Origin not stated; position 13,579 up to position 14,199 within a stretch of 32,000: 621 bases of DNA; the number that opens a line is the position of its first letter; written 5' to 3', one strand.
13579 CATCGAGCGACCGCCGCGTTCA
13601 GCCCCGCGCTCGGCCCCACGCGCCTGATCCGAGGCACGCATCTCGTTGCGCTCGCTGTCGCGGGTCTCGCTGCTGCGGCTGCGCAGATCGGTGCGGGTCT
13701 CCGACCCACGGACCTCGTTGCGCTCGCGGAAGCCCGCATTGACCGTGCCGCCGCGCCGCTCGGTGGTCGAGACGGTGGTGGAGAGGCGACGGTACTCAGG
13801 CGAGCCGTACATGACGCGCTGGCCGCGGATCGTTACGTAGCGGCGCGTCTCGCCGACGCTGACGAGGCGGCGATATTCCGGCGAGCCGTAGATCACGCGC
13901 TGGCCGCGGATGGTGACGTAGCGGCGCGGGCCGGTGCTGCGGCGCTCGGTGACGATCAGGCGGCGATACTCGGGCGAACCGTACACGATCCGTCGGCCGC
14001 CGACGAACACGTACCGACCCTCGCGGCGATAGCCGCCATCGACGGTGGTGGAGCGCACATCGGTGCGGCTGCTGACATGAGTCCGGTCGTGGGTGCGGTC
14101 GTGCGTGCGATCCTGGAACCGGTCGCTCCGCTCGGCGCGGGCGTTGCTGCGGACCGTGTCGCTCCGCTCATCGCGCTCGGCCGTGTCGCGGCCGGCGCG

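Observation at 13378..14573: Secreted Arg/Gly/Glu-rich disordered protein with three 21-aa tandem repeats behind a general-stress-type promoter motif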

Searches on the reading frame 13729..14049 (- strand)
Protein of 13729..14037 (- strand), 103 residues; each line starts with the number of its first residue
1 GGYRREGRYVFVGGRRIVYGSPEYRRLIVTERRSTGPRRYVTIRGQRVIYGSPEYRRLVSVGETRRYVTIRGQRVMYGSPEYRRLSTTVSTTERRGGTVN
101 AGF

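Call 11: find_homologous_proteins(query=window:13729-14037:-, max_evalue=0.01)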
Query seq(103 aa) (103 aa): 5 proteins with E <= 0.01 among 201 candidates.
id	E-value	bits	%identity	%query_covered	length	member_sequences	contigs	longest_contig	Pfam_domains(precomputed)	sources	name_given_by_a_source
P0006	2.5e-25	106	62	99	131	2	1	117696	-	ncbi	-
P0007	1.8e-22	97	63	84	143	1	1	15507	-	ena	-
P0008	1.1e-13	69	73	48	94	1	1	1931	-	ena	-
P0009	2.7e-9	55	53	66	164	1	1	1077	PF01068.27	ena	-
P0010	8.1e-8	50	54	55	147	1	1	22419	-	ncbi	-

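Call 39: search_protein_representatives(alignment_id=A2)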
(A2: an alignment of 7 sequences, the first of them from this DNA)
Query: 7 sequences, 102 profile positions. Proteins with E-value up to 0.001 (for the whole library): 11; up to 1e-10: 7; up to 1e-30: 3. The best 11 are listed.
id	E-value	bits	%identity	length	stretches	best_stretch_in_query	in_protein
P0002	1.0e-41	157.1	-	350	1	1-100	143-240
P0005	1.9e-35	137.0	-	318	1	7-95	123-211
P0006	7.7e-35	135.0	-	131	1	1-86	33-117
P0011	2.0e-16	75.9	-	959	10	40-93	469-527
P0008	9.8e-15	70.4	-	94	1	4-54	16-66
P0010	2.4e-14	69.2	-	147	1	35-97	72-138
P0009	4.0e-13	65.3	-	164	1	16-64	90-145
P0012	8.3e-08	48.2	-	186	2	9-90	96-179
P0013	1.6e-06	44.0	-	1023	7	35-83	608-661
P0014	2.0e-06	43.8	-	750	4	8-88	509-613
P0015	5.9e-04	35.8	-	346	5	18-69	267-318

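Call 41: search_protein_families(library=pfam, proteins=[P0014], max_evalue=0.1)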
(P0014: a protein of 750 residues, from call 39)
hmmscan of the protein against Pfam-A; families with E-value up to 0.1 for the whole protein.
P0014 (750 aa): 3 families
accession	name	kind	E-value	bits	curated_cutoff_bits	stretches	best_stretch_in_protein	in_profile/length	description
PF25753.1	SF0329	-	3.2e-06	27.8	27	0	464-491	35-62/165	SF0329 protein family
PF13895.12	Ig_2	-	0.055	14.1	27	0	251-281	10-40/79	Immunoglobulin domain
PF22659.2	YycE-like_C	-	0.099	13.1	27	0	518-541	5-28/55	YycE-like C-terminal domain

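Call 42: predict_structure(alignment_id=A2)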
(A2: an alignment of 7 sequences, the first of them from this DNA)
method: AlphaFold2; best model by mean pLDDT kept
length: 103 residues; sequences in the alignment: 7
mean_pLDDT: 48.9   pTM: 0.31
mean pLDDT of the five models: 48.9, 46.0, 44.8, 44.5, 43.9
residues with pLDDT >= 90: 0; 70-90: 0; 50-70: 57; < 50: 46
segments of 3 or more residues with pLDDT < 50: 1-7, 30-35, 59-65, 67-71, 86-103
pLDDT, mean of each block of 10 residues (from residue 1): 41 55 55 49 57 57 45 52 48 33 32
secondary structure, 60 per line:
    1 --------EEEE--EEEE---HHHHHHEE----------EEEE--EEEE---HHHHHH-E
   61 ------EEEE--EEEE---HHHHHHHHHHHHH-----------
elements in order: E9-12 E15-18 H22-27 E40-43 E46-49 H53-58 E67-70 E73-76 H80-92

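Call 48: search_solved_structures(query=A3, max_evalue=10)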
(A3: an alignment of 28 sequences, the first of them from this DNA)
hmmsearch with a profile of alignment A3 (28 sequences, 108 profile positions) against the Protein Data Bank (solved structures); distinct sequences matched with E-value up to 10: 2.
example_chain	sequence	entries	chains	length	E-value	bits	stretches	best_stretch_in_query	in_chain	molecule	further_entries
5o2j_A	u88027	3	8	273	0.74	12.7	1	21-55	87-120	Probable phosphite transport system-binding protein PtxB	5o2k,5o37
7yir_A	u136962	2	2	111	0.96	12.3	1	5-54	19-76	Arf-GAP with Rho-GAP domain, ANK repeat and PH domain-containing protein 3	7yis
